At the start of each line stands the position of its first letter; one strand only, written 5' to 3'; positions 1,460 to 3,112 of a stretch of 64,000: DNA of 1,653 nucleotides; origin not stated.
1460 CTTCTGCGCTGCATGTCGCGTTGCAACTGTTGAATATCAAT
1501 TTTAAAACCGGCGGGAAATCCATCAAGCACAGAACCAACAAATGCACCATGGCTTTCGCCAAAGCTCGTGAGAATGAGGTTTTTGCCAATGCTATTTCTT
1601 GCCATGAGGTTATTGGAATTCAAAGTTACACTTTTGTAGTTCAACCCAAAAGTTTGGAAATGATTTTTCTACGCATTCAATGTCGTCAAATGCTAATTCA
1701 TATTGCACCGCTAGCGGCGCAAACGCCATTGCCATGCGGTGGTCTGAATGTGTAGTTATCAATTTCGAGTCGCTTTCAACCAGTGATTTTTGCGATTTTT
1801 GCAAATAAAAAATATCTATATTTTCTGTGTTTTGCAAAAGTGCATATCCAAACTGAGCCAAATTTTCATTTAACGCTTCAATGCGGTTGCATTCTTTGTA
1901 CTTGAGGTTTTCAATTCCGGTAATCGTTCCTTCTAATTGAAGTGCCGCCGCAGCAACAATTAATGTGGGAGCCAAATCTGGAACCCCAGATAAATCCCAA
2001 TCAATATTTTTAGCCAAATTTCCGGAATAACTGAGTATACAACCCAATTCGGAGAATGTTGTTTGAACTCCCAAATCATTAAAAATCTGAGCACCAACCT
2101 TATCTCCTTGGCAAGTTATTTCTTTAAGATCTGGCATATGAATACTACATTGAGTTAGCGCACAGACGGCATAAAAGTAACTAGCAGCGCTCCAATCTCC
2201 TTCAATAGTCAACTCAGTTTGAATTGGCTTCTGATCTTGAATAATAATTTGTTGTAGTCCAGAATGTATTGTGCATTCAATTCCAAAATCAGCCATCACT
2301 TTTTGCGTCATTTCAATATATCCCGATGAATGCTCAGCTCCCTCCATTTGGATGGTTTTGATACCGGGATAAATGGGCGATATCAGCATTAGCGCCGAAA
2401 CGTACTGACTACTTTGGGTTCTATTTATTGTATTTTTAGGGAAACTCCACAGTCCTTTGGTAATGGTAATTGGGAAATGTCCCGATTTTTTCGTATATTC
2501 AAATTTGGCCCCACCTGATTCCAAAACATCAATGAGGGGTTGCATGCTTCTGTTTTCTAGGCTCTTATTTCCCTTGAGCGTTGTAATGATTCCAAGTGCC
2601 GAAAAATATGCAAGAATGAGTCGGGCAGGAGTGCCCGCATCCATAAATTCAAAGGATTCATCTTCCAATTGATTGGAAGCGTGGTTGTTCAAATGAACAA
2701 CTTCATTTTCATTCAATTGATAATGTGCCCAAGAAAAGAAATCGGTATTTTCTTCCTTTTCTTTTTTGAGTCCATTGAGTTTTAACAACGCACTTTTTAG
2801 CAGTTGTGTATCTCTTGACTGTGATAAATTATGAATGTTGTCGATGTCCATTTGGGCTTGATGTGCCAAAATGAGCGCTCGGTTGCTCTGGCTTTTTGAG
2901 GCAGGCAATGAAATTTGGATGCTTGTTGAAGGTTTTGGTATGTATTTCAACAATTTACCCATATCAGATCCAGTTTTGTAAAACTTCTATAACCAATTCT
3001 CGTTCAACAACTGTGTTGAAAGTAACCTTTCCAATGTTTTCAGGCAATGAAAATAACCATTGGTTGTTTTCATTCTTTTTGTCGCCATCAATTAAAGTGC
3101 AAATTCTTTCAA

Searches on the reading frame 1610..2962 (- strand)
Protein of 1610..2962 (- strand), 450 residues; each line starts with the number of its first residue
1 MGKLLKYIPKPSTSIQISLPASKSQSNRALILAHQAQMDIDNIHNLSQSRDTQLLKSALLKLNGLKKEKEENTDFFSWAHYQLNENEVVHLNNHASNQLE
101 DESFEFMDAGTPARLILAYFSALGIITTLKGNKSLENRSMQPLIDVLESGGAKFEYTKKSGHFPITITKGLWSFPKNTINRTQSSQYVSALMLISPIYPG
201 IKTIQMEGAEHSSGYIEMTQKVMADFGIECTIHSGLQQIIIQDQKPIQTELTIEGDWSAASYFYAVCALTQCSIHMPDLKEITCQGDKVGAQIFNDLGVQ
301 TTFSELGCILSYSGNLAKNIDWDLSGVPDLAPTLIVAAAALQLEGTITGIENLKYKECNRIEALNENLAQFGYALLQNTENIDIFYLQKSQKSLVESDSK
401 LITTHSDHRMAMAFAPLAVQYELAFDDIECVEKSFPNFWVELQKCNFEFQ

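Call 91: search_protein_families(library=pfam, proteins=[window:1610-2962:-], max_evalue=0.00001)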
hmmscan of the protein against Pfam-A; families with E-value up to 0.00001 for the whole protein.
window:1610-2962:- (450 aa): 1 family
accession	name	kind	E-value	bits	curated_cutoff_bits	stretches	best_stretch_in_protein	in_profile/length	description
PF00275.25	EPSP_synthase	-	4.3e-63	213.9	22.8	1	16-441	10-416/417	EPSP synthase (3-phosphoshikimate 1-carboxyvinyltransferase)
